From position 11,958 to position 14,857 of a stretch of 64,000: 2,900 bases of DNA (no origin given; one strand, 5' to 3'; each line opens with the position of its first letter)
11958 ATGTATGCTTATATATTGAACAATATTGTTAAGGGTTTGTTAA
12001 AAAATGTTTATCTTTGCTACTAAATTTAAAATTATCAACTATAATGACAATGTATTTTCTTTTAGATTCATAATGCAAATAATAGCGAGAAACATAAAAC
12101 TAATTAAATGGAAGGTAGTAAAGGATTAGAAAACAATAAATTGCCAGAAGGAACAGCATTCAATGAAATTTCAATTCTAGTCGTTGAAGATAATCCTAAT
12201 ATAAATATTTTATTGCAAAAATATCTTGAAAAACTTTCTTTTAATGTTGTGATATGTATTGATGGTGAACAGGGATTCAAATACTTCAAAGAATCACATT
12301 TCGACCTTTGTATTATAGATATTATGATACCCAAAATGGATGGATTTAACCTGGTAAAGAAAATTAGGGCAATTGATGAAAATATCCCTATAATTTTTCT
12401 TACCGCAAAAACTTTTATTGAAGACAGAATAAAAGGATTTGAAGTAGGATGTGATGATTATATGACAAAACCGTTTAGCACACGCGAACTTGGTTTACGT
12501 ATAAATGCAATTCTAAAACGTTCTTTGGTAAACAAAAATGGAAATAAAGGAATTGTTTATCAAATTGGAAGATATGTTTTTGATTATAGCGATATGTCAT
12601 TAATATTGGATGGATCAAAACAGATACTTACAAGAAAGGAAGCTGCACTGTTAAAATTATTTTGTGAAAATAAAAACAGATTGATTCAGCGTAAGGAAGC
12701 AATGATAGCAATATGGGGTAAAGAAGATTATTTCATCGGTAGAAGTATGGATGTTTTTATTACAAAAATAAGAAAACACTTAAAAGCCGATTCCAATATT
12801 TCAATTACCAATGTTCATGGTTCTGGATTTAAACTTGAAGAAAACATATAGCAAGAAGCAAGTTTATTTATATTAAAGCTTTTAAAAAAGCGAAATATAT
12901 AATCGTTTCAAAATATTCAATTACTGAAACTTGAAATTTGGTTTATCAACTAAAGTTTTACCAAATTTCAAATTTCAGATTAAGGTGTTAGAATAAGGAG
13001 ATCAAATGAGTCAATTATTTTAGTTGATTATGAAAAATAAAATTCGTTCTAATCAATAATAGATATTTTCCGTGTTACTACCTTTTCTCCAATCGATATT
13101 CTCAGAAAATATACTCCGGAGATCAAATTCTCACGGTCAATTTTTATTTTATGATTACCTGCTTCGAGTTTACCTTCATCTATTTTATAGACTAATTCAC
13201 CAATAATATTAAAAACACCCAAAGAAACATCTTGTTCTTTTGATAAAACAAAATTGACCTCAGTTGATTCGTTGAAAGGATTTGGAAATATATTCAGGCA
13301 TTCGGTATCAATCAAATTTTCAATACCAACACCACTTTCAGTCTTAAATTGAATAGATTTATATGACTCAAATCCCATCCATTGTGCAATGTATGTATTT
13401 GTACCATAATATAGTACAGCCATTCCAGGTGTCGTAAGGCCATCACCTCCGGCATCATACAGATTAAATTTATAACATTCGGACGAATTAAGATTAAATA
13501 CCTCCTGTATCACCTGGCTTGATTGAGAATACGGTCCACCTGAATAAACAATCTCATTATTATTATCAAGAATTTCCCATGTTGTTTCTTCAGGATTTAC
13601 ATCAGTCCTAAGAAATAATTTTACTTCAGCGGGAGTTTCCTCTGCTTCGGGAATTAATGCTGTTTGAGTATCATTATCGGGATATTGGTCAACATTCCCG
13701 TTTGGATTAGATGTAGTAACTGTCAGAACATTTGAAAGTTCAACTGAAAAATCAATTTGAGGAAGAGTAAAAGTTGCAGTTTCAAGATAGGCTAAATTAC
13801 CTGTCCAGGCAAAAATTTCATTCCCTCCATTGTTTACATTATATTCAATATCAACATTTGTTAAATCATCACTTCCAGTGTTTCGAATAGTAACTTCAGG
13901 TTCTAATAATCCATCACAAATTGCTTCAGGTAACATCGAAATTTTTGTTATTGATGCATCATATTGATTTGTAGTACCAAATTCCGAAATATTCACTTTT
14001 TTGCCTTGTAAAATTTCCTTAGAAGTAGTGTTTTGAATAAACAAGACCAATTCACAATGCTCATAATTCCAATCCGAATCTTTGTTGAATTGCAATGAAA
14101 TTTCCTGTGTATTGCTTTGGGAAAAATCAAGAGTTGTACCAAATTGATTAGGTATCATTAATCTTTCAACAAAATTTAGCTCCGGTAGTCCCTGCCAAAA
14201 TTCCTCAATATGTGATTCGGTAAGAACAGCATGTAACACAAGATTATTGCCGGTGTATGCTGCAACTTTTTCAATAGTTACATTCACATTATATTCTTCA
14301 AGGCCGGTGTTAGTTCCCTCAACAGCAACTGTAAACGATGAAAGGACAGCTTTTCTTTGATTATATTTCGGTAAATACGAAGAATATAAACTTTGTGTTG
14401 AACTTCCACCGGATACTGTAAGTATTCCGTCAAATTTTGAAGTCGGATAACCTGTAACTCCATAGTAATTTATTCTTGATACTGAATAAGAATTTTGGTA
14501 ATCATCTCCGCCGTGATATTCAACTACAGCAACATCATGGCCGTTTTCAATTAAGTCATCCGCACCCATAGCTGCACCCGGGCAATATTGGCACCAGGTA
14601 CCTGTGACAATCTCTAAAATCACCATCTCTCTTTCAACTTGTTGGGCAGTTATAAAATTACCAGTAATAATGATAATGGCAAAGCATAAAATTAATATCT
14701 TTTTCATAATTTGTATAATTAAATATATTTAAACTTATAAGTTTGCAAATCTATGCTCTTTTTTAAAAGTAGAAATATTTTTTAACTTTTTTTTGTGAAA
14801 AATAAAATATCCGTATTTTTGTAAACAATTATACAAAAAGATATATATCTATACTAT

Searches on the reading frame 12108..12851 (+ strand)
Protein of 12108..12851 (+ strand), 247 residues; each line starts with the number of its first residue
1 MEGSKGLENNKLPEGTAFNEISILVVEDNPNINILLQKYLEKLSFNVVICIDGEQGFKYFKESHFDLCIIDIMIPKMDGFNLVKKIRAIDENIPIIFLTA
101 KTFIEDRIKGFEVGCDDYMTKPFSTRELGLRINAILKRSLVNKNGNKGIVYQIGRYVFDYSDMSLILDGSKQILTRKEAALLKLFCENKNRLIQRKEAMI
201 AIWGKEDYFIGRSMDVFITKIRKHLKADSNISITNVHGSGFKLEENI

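Call 4: search_protein_families(library=pfam, proteins=[window:12108-12851:+], max_evalue=1)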
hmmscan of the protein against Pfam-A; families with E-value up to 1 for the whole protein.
window:12108-12851:+ (247 aa): 5 families
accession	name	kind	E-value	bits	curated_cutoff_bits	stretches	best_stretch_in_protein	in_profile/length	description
PF00072.30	Response_reg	-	2.6e-28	98.8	30.2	1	23-132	1-110/111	Response regulator receiver domain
PF00486.34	Trans_reg_C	-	7.3e-14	52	26.2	1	173-243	5-77/77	Transcriptional regulatory protein, C terminal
PF23198.2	PDE8A_N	-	0.0085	16.4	29.6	1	39-104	29-97/147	PDE8A-like, N-terminal domain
PF20161.5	VpsR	-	0.098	12.8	23.7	1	23-129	13-117/121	VpsR domain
PF06278.16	CNDH2_N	-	0.19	12.2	32.3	0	154-197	42-85/117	Condensin II complex subunit CAP-H2 or CNDH2, N-terminal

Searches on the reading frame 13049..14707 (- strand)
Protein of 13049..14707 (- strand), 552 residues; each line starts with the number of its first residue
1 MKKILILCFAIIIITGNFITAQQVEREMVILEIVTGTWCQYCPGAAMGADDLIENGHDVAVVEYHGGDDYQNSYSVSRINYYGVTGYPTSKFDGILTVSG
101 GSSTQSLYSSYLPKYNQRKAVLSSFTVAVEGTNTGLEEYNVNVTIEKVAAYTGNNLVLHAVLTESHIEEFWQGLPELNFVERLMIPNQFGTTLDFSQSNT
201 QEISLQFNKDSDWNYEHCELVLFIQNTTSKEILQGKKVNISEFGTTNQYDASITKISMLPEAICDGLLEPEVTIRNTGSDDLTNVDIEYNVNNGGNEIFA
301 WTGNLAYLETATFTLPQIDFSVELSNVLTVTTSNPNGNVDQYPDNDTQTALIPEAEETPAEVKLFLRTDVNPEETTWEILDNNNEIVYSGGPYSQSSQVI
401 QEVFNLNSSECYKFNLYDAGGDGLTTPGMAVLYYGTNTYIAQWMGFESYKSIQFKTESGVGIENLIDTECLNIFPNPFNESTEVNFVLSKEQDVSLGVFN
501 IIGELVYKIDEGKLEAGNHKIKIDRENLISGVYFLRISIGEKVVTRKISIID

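Call 4: search_protein_families(library=pfam, proteins=[window:13049-14707:-], max_evalue=1)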
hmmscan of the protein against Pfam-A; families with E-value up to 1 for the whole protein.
window:13049-14707:- (552 aa): 7 families
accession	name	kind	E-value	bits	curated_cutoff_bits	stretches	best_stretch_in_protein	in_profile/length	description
PF18962.6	Por_Secre_tail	-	5.9e-12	46.2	27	1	473-550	1-75/75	Secretion system C-terminal sorting domain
PF11551.14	Omp28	-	5.2e-11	43.1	34.9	1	80-241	6-168/171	Outer membrane protein Omp28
PF13860.13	FlgD_ig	-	0.0019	18.5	27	1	484-524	14-55/79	FlgD Ig-like domain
PF13585.12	CHU_C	-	0.0084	16.7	27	1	479-541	15-75/86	CHU_C Type IX secretion signal domain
PF22118.2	MtrF-like_dom-III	-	0.032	14.2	27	1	141-206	6-72/143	Decaheme cytochrome c component MtrF-like domain III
PF02883.26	Alpha_adaptinC2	-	0.087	13.5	27.6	0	271-295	29-53/111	Adaptin C-terminal domain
PF16341.10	DUF4971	-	0.16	12.2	31.3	0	307-342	28-63/141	Domain of unknown function (DUF4971)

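Call 5: search_protein_families(library=ncbifam, proteins=[window:13049-14707:-], max_evalue=1)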
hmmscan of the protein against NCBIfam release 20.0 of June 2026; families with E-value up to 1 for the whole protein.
window:13049-14707:- (552 aa): 8 families
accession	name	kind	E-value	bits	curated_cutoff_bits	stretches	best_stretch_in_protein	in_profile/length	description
NF045500.1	Omp28_seleno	equivalog_domain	1.5e-21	77.3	200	1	27-247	39-275/377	Omp28-related selenoprotein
TIGR04183.1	Por_Secre_tail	domain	1.9e-10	40.6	23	1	473-550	1-71/72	T9SS type A sorting domain-containing protein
NF038113.1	T9SSA_dep_M36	equivalog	6.6e-08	31.2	885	1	464-548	786-866/869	T9SS-dependent M36 family metallopeptidase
NF052323.1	T9SSA_dep_M6i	equivalog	1.9e-07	29.4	600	1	463-539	951-1026/1043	T9SS-dependent M6-like inactivated metalloprotease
NF033782.1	lipoprot_Omp28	subfamily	7.8e-06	25.3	150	1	23-241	35-262/264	Omp28 family outer membrane lipoprotein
NF038353.1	FxLYD_dom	domain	0.062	13.2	23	1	273-316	9-56/71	FxLYD domain-containing protein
NF005176.1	PRK06655.1-1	equivalog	0.11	12.4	230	1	487-527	92-132/197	flagellar hook assembly protein FlgD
TIGR02187.2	PDO_seleno_TRX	equivalog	0.14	11.5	185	1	22-77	124-180/209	protein disulfide oxidoreductase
